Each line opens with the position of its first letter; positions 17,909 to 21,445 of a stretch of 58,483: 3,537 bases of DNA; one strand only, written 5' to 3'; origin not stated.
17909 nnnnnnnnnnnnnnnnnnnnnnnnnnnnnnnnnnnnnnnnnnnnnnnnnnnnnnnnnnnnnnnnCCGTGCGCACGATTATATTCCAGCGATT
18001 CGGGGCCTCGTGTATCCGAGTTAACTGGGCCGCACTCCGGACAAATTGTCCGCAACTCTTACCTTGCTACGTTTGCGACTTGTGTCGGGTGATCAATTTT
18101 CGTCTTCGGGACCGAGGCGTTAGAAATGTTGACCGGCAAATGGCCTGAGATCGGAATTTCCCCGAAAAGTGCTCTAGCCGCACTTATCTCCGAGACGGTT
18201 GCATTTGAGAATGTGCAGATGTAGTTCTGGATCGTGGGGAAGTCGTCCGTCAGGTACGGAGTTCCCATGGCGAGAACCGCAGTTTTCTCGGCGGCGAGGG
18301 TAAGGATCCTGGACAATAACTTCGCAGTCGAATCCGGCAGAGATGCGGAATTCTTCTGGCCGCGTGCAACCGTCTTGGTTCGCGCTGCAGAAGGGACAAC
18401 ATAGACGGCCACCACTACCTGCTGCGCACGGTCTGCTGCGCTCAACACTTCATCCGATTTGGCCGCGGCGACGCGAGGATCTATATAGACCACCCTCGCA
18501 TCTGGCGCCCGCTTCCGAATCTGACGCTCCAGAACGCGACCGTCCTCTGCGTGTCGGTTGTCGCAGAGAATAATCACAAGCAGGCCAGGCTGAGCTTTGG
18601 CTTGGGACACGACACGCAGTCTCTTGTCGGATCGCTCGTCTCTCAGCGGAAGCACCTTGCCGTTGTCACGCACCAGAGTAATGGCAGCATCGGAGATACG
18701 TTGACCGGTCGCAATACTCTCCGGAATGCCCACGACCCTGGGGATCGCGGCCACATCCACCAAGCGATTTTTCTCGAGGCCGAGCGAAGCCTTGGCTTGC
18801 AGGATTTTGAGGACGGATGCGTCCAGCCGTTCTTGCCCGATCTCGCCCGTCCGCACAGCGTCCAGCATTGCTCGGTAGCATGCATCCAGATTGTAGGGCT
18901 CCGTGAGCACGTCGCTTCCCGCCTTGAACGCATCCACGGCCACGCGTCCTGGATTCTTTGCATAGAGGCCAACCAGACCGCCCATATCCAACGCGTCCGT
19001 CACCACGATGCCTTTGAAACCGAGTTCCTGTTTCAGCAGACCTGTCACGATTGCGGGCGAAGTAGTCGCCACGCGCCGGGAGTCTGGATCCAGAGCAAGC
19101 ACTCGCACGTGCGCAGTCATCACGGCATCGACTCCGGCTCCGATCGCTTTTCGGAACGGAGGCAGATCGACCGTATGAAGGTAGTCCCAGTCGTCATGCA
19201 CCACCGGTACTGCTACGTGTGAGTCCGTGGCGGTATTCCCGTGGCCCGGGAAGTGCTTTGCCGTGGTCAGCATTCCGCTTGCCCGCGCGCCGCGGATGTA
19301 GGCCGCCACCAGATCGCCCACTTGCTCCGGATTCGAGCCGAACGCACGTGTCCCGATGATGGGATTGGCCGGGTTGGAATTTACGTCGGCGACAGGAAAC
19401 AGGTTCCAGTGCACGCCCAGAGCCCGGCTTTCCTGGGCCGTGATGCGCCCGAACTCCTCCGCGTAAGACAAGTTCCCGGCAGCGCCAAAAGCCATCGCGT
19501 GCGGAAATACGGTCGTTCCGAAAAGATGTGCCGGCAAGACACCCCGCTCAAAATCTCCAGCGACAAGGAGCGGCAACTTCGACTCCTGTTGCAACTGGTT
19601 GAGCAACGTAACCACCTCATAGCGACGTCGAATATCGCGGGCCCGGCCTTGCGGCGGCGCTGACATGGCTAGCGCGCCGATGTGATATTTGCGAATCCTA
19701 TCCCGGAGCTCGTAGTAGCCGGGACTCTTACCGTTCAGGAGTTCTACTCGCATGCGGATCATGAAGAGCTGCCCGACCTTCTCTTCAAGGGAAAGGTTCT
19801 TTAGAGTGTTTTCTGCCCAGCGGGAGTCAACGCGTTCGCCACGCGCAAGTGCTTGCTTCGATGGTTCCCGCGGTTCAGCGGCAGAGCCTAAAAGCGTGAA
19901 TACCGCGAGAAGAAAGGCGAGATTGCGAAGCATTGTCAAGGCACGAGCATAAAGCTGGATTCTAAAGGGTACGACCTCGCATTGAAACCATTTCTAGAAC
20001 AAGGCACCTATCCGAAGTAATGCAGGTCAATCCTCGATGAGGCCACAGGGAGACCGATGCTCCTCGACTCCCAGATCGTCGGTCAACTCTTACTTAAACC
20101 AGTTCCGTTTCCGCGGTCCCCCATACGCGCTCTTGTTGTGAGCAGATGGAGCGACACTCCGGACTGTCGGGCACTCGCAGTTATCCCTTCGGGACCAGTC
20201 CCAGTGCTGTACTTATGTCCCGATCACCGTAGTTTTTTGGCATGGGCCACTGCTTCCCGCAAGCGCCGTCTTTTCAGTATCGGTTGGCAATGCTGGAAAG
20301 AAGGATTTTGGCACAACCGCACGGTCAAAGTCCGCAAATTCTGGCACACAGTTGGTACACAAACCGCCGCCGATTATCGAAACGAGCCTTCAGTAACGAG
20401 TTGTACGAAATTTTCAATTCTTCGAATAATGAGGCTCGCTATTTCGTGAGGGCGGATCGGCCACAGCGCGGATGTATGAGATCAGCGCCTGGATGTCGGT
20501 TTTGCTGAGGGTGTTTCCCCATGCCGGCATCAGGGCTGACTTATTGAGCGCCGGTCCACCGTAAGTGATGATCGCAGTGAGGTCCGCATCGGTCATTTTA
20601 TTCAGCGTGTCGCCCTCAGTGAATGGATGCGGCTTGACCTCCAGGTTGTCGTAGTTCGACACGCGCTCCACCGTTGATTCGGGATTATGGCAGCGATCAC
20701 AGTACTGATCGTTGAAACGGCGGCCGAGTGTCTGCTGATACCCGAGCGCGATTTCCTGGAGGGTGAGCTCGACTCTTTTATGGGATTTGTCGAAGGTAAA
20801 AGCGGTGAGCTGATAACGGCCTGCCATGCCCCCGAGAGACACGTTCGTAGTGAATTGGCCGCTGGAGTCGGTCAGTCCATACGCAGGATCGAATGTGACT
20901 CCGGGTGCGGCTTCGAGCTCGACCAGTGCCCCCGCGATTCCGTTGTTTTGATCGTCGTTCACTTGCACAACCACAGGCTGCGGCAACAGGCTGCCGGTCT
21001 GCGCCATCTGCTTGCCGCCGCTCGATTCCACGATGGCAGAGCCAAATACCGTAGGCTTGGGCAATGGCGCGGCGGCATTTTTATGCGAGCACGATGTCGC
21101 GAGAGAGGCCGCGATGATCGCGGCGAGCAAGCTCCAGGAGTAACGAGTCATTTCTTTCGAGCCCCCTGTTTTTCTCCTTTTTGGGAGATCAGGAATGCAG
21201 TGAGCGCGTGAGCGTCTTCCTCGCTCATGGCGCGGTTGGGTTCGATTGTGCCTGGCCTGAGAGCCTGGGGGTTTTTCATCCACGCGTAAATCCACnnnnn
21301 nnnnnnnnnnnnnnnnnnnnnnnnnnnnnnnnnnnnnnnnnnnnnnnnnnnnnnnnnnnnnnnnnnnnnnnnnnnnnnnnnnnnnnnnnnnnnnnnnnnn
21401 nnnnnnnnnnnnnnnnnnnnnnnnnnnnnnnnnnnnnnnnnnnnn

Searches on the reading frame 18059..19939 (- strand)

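Call 26: search_protein_families(library=pfam, proteins=[window:18059-19939:-], max_evalue=0.001)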
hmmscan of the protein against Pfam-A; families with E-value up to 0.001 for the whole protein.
window:18059-19939:- (626 aa): 2 families
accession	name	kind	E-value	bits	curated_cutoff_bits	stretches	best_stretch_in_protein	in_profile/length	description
PF00933.27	Glyco_hydro_3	-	1.4e-76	258.4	27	1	51-381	2-315/316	Glycosyl hydrolase family 3 N terminal domain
PF01915.27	Glyco_hydro_3_C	-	1.5e-08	35.3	31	1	420-608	1-172/200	Glycosyl hydrolase family 3 C-terminal domain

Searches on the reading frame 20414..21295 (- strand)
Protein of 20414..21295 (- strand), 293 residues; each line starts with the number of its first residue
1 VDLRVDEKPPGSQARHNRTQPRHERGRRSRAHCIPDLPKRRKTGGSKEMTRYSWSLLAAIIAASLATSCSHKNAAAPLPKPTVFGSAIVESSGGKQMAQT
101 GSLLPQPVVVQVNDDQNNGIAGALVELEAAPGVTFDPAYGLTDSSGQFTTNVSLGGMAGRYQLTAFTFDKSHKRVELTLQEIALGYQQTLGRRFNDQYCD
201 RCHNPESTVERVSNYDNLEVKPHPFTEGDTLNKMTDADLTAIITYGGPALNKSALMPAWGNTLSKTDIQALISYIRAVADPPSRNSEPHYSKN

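Call 3: search_protein_families(library=pfam, proteins=[window:20414-21295:-], max_evalue=0.01)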
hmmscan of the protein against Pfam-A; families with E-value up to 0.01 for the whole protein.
window:20414-21295:- (293 aa): 3 families
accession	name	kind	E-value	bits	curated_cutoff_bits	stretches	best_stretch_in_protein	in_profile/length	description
PF13442.11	Cytochrome_CBB3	-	7e-08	33.1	27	1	191-275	6-68/68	Cytochrome C oxidase, cbb3-type, subunit III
PF02369.22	Big_1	-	1.1e-06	29.1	34.9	1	108-177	21-90/93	Bacterial Ig-like domain (group 1)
PF13620.12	CarboxypepD_reg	-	0.001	19.8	32.3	1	109-166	3-55/82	Carboxypeptidase regulatory-like domain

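Call 4: search_protein_families(library=ncbifam, proteins=[window:20414-21295:-], max_evalue=0.01)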
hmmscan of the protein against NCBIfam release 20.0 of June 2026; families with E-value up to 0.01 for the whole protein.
window:20414-21295:- (293 aa): 2 families
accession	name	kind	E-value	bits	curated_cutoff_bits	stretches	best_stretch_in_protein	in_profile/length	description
TIGR00782.1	ccoP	equivalog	0.00091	18.6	179.95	1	225-279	233-282/285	cytochrome-c oxidase, cbb3-type subunit III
NF011054.0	PRK14486.1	equivalog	0.0016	18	447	1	190-278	217-290/294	putative bifunctional cbb3-type cytochrome c oxidase subunit II/cytochrome c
